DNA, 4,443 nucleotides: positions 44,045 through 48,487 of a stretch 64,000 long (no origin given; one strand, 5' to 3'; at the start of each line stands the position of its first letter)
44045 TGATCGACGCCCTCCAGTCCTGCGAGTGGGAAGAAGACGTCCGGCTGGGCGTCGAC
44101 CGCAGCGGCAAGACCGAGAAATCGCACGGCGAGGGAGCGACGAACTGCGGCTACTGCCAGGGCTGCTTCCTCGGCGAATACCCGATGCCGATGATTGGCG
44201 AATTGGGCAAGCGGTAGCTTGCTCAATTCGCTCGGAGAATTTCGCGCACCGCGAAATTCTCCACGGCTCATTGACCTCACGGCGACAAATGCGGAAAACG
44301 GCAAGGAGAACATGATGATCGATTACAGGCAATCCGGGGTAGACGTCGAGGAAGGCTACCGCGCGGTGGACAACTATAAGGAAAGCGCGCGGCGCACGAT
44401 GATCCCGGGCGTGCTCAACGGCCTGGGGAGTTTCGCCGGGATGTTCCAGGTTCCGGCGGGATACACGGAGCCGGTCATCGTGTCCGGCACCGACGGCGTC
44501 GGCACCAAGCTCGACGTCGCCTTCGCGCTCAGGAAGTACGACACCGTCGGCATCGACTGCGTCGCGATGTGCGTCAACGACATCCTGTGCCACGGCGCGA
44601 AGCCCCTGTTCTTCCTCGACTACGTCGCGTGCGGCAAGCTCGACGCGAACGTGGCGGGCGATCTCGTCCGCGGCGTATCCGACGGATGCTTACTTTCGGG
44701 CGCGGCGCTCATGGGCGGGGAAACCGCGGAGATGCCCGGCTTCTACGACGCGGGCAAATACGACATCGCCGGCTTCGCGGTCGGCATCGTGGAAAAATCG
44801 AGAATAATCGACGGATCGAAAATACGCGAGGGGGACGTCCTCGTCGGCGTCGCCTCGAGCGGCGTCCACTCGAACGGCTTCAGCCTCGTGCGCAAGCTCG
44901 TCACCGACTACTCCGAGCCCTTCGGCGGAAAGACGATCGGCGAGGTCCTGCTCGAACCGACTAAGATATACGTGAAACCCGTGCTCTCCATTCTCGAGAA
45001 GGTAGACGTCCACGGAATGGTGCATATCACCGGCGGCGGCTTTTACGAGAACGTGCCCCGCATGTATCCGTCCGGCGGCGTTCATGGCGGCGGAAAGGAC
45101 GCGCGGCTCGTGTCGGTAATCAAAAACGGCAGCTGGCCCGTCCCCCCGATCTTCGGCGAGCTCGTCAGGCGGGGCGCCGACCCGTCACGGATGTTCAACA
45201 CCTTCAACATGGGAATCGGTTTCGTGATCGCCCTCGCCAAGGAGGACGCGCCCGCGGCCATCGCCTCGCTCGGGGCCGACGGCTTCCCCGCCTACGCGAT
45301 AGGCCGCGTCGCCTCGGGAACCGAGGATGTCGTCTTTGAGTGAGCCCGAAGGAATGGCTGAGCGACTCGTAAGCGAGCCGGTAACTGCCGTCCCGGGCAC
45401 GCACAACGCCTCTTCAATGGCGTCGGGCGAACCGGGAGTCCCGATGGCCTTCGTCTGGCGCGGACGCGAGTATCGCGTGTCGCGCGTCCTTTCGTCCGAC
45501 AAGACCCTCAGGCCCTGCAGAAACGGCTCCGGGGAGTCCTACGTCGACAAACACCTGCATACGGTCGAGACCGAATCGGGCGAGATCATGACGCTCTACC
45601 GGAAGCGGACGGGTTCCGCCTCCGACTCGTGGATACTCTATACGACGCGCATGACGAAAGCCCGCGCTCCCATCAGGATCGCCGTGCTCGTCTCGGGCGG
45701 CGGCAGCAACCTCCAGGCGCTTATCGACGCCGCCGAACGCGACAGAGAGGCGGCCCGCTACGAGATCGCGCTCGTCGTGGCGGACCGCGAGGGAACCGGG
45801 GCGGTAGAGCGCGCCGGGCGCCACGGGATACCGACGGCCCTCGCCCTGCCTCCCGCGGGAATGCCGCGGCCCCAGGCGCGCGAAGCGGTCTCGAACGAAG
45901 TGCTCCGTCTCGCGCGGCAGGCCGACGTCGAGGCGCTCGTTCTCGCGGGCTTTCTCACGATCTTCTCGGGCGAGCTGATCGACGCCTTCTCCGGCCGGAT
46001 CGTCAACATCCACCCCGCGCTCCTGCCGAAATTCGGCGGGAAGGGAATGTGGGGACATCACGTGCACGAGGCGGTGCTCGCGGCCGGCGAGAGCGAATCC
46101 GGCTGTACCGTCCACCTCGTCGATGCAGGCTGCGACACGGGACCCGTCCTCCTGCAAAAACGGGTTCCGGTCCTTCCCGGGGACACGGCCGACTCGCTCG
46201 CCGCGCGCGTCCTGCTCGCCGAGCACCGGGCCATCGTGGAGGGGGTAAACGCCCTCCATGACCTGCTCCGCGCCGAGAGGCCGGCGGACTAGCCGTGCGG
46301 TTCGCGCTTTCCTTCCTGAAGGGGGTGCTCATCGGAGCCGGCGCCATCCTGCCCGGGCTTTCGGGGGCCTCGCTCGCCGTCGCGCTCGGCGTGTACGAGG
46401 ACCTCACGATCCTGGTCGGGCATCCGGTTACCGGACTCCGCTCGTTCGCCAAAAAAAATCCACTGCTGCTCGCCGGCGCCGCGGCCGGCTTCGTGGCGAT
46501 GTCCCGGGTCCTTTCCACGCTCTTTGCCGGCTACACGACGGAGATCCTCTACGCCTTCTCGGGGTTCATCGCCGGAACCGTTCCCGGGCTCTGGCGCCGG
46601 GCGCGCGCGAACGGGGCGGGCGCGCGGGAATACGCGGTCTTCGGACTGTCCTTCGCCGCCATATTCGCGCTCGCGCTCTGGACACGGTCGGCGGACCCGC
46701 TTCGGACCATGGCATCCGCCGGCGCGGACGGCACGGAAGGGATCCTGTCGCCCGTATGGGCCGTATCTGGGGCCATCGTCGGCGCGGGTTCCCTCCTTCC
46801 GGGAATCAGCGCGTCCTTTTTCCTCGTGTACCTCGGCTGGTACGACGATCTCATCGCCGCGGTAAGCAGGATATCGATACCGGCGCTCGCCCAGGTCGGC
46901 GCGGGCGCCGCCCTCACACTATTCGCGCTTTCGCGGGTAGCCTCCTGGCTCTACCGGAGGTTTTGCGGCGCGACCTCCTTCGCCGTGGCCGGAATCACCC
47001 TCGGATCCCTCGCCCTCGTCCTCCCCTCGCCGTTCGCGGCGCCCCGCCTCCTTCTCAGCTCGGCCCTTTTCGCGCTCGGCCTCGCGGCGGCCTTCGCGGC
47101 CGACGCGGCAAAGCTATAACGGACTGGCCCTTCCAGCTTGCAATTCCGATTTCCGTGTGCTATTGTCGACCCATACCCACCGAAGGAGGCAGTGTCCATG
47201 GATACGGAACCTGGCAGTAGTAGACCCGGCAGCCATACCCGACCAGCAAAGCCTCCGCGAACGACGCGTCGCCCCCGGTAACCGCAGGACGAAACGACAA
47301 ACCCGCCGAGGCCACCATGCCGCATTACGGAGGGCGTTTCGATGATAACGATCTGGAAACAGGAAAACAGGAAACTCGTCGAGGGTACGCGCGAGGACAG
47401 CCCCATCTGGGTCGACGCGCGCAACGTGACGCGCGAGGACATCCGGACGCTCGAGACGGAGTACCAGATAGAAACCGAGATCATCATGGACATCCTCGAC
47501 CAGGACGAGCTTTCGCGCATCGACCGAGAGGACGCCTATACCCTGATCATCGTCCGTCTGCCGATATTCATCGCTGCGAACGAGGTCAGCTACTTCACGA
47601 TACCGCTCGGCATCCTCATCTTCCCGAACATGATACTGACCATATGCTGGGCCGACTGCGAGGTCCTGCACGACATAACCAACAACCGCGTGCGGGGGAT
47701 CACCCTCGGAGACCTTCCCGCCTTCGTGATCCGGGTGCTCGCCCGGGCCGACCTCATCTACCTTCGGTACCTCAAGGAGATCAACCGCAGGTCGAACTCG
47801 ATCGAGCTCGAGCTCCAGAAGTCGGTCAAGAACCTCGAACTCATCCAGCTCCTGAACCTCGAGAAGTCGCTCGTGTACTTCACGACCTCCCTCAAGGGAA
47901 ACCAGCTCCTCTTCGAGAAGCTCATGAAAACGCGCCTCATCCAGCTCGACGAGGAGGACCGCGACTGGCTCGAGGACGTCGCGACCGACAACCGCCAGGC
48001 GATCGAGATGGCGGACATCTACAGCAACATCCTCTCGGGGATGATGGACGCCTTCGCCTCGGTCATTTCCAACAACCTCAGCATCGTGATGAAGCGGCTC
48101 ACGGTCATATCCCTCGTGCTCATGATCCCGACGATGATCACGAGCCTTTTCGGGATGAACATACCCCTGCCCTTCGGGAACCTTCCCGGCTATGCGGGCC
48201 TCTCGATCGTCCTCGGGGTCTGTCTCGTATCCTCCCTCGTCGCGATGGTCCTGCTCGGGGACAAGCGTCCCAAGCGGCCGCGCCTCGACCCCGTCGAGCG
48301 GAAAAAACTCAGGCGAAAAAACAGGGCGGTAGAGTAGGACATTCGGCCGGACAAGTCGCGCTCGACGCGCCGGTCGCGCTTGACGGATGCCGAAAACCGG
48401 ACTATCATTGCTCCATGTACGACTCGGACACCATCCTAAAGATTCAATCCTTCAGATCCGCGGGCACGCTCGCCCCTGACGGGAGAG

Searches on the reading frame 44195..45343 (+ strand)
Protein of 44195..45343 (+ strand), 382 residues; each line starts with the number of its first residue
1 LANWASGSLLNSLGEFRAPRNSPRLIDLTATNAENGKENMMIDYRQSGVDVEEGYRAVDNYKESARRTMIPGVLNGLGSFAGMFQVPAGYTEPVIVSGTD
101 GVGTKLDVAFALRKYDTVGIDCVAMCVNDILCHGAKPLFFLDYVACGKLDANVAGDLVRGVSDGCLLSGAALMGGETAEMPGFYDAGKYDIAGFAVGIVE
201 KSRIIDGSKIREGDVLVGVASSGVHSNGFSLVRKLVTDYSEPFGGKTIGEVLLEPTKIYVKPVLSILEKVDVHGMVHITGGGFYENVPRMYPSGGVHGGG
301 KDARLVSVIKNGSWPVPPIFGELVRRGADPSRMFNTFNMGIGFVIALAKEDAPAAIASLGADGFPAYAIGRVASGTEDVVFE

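Call 66: search_protein_families(library=pfam, proteins=[window:44195-45343:+], max_evalue=0.001)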
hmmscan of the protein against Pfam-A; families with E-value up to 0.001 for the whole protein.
window:44195-45343:+ (382 aa): 2 families
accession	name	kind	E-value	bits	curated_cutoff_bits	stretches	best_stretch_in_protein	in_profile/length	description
PF02769.27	AIRS_C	-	1.7e-31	110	23.1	1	211-379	1-152/156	AIR synthase related protein, C-terminal domain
PF00586.29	AIRS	-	8.6e-23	81.3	24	1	94-199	14-112/112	AIR synthase related protein, N-terminal domain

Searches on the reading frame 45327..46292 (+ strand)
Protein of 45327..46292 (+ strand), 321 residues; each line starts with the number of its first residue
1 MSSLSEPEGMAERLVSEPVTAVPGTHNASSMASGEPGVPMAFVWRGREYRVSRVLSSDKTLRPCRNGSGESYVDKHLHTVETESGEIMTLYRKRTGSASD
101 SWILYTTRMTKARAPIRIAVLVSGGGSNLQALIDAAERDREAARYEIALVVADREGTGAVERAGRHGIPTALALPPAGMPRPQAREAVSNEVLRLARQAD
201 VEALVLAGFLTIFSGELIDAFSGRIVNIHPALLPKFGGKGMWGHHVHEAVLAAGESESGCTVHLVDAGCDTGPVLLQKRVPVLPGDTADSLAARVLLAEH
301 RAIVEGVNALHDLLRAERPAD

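Call 66: search_protein_families(library=pfam, proteins=[window:45327-46292:+], max_evalue=0.001)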
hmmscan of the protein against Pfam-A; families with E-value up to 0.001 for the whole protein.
window:45327-46292:+ (321 aa): 2 families
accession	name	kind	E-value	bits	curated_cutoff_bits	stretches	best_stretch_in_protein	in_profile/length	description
PF00551.24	Formyl_trans_N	-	1.1e-45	156.1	26.1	1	117-305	2-179/181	Formyl transferase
PF20114.4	DUF6504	-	2.1e-23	83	24.2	1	10-107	1-101/103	Domain of unknown function (DUF6504)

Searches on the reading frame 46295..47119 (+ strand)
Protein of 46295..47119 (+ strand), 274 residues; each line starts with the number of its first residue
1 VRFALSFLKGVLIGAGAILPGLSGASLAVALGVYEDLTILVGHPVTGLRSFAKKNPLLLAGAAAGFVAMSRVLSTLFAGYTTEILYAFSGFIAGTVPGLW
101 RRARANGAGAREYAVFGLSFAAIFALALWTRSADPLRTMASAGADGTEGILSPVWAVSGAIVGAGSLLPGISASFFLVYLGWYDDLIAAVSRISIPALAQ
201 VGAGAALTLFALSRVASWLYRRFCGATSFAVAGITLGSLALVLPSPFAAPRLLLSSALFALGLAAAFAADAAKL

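Call 66: search_protein_families(library=pfam, proteins=[window:46295-47119:+], max_evalue=0.001)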
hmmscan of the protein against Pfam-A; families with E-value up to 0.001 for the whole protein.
window:46295-47119:+ (274 aa): 1 family
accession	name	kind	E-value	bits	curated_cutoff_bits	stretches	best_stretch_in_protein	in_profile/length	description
PF04018.18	VCA0040-like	-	9.1e-27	94.6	26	1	13-244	1-230/246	Undecaprenyl phosphate translocase-like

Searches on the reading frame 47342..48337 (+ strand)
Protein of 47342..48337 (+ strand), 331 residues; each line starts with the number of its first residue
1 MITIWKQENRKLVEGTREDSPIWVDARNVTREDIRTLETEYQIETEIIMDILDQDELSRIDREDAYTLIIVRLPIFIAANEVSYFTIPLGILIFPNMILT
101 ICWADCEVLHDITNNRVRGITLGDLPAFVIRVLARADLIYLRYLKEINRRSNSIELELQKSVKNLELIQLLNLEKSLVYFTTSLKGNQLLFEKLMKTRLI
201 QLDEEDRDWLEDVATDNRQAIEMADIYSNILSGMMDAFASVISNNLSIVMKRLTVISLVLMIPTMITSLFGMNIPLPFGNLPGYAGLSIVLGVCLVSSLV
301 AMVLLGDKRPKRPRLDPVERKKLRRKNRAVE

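Call 66: search_protein_families(library=pfam, proteins=[window:47342-48337:+], max_evalue=0.001)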
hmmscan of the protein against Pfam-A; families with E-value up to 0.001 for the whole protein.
window:47342-48337:+ (331 aa): 1 family
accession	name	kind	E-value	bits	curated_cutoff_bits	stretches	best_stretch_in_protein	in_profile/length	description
PF01544.23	CorA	-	1.6e-51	175.8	27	1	20-305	3-290/292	CorA-like Mg2+ transporter protein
